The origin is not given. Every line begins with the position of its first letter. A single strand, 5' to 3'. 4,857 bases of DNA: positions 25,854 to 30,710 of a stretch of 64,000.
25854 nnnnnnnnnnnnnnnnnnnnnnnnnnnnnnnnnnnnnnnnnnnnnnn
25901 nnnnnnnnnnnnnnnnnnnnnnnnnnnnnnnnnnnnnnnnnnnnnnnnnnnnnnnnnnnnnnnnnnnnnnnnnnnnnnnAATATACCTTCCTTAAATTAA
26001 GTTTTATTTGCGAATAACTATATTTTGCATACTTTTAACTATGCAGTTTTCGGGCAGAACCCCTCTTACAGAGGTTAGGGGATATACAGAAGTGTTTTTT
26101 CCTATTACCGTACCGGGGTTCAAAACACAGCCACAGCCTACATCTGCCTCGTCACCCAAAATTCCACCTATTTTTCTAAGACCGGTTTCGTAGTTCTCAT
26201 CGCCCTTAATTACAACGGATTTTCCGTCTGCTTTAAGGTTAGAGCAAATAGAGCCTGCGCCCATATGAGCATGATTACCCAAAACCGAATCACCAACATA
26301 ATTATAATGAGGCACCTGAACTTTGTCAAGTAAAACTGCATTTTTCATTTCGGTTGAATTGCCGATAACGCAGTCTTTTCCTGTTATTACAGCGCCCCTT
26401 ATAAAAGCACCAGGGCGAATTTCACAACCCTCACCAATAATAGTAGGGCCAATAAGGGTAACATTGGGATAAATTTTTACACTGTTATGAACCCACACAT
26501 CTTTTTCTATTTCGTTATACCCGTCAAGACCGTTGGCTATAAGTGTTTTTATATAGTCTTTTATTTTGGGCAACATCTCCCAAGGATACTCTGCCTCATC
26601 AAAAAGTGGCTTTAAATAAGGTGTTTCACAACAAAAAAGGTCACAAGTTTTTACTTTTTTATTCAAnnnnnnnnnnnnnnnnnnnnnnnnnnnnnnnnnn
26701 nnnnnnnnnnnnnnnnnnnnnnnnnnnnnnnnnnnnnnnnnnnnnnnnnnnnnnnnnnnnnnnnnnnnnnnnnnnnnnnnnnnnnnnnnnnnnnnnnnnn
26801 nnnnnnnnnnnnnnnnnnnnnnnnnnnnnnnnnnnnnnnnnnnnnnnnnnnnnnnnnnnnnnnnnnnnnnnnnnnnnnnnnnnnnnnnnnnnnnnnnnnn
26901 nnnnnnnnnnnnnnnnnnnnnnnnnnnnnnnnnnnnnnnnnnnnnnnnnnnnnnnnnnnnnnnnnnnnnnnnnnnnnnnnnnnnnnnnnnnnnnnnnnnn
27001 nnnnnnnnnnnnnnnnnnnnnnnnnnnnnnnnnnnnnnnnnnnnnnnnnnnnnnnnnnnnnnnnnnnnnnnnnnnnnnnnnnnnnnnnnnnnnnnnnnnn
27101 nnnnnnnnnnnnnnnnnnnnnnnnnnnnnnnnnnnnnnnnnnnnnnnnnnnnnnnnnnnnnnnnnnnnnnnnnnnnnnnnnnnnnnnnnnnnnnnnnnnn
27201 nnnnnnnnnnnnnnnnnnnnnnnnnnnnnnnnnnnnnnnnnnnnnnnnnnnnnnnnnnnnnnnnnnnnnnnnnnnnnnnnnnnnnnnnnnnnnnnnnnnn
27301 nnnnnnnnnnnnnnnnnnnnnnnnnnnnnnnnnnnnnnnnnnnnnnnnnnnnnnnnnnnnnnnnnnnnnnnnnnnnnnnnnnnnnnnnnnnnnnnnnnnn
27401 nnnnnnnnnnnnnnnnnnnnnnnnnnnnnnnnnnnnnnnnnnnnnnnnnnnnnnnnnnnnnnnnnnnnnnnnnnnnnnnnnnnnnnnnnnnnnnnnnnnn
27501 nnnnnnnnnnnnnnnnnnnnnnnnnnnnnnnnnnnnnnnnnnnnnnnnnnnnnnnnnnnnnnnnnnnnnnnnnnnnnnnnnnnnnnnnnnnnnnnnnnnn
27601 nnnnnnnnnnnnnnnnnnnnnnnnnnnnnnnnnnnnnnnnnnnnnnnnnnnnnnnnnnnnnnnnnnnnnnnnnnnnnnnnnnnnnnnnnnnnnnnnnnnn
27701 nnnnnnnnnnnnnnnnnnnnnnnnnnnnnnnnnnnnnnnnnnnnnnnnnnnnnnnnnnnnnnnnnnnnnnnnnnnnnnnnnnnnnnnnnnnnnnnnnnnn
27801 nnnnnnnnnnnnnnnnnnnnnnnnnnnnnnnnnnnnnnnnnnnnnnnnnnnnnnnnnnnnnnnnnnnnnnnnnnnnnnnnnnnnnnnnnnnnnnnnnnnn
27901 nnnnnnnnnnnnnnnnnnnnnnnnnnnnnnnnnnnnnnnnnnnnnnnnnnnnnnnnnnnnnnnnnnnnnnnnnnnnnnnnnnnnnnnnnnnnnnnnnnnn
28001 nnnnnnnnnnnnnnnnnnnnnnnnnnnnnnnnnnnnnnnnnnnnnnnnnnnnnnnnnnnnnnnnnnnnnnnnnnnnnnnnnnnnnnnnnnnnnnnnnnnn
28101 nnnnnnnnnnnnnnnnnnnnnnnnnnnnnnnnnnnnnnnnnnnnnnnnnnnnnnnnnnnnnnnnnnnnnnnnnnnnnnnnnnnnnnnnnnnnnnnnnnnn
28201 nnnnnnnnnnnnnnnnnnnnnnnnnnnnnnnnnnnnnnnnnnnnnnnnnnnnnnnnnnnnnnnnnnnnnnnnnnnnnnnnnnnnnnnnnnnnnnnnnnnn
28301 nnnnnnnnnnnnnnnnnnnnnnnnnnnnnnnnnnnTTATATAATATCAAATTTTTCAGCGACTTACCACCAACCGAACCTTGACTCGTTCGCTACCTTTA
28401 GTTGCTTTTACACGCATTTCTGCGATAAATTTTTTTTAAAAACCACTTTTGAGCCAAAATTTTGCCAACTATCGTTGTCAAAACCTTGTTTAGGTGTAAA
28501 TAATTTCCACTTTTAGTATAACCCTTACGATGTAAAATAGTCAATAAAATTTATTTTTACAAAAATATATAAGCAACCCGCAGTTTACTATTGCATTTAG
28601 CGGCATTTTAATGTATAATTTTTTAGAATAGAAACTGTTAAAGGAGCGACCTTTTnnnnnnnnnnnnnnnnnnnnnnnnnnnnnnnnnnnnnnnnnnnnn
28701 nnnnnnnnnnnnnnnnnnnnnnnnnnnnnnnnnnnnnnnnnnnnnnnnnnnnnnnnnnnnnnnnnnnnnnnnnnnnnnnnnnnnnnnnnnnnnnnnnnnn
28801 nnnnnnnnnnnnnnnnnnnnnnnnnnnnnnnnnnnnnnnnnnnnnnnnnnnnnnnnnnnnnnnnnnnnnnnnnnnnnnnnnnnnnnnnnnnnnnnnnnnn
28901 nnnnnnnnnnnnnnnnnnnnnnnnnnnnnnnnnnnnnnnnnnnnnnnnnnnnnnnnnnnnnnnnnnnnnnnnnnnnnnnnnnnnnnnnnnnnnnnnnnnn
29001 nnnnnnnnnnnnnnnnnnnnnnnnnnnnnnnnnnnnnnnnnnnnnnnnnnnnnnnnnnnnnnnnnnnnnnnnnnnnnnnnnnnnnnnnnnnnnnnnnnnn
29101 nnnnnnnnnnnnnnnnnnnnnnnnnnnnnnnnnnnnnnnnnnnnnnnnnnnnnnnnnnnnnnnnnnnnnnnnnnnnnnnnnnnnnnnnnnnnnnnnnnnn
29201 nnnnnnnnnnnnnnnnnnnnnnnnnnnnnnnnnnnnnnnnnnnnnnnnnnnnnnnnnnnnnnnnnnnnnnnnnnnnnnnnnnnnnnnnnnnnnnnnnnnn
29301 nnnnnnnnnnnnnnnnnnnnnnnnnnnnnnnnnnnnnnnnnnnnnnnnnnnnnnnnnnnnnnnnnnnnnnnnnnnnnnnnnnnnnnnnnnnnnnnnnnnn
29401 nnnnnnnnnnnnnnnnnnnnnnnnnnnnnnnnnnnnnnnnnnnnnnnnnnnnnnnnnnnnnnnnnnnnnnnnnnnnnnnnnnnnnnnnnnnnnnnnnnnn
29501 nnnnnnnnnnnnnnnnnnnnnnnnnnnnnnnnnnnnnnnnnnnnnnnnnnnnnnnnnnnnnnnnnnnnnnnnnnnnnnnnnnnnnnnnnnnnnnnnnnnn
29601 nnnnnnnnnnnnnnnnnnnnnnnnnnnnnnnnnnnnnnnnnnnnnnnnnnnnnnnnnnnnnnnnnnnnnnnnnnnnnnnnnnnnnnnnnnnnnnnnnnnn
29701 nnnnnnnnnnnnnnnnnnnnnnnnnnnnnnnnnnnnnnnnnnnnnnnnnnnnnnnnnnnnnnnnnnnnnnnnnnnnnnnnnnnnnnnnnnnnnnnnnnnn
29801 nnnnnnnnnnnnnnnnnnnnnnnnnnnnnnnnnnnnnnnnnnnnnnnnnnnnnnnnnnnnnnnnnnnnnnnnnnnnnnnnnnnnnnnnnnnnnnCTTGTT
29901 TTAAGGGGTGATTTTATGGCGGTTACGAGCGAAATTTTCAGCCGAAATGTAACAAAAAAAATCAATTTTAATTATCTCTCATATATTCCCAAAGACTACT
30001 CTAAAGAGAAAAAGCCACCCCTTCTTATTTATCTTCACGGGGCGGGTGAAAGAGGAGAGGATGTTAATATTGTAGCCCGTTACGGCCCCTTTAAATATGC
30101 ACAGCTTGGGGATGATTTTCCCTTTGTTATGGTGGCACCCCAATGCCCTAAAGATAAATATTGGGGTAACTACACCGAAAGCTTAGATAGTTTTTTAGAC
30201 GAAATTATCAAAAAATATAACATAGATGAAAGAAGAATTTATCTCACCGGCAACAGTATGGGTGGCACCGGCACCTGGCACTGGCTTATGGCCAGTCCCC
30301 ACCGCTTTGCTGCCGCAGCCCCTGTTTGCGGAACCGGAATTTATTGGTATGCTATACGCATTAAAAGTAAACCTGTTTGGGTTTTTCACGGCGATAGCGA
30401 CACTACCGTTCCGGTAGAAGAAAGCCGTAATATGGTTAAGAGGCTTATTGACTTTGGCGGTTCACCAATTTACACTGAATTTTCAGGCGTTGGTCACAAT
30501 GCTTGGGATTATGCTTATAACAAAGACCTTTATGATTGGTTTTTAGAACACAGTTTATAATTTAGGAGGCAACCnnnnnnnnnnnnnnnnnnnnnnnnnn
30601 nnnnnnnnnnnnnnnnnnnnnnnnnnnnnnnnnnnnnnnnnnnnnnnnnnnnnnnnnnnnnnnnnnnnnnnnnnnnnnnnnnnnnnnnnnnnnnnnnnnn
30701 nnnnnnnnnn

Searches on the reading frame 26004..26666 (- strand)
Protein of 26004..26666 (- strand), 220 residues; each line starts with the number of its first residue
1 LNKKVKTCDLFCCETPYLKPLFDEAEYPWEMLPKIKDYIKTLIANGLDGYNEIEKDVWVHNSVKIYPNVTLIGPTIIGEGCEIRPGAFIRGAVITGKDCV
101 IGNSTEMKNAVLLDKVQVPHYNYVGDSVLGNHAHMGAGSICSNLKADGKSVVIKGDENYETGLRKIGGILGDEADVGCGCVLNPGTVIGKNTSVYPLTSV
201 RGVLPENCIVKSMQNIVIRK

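Call 60: search_protein_families(library=pfam, proteins=[window:26004-26666:-], max_evalue=0.0001)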
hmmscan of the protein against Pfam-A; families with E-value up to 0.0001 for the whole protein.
window:26004-26666:- (220 aa): 2 families
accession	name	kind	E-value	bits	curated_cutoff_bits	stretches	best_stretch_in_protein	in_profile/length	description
PF00132.30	Hexapep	-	7.2e-16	57.6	27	1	56-91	1-36/36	Bacterial transferase hexapeptide (six repeats)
PF25084.1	LbH_EIF2B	-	2.3e-13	50.5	54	1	56-144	3-90/105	EIF2B subunit epsilon LbH domain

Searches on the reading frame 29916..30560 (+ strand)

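Call 20: search_protein_families(library=pfam, proteins=[window:29916-30560:+], max_evalue=0.0001)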
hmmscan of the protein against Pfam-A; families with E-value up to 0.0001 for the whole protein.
window:29916-30560:+ (214 aa): 6 families
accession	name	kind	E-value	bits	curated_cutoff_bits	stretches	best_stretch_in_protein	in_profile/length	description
PF00326.27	Peptidase_S9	-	1.1e-09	38.6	22.6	0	94-139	52-97/213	Prolyl oligopeptidase family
PF20434.5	BD-FAE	-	2.6e-08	34.1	26.8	0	147-177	185-215/215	BD-FAE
PF02230.22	Abhydrolase_2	-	1.4e-07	32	23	1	85-198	85-203/217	Phospholipase/Carboxylesterase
PF12146.15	Hydrolase_4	-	3.4e-07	30.3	27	0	84-138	56-111/239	Serine aminopeptidase, S33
PF00756.26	Esterase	-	1.1e-05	25.8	22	0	23-155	13-165/251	Putative esterase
PF00561.26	Abhydrolase_1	-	3e-05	24.3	25.8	0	86-139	51-102/245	alpha/beta hydrolase fold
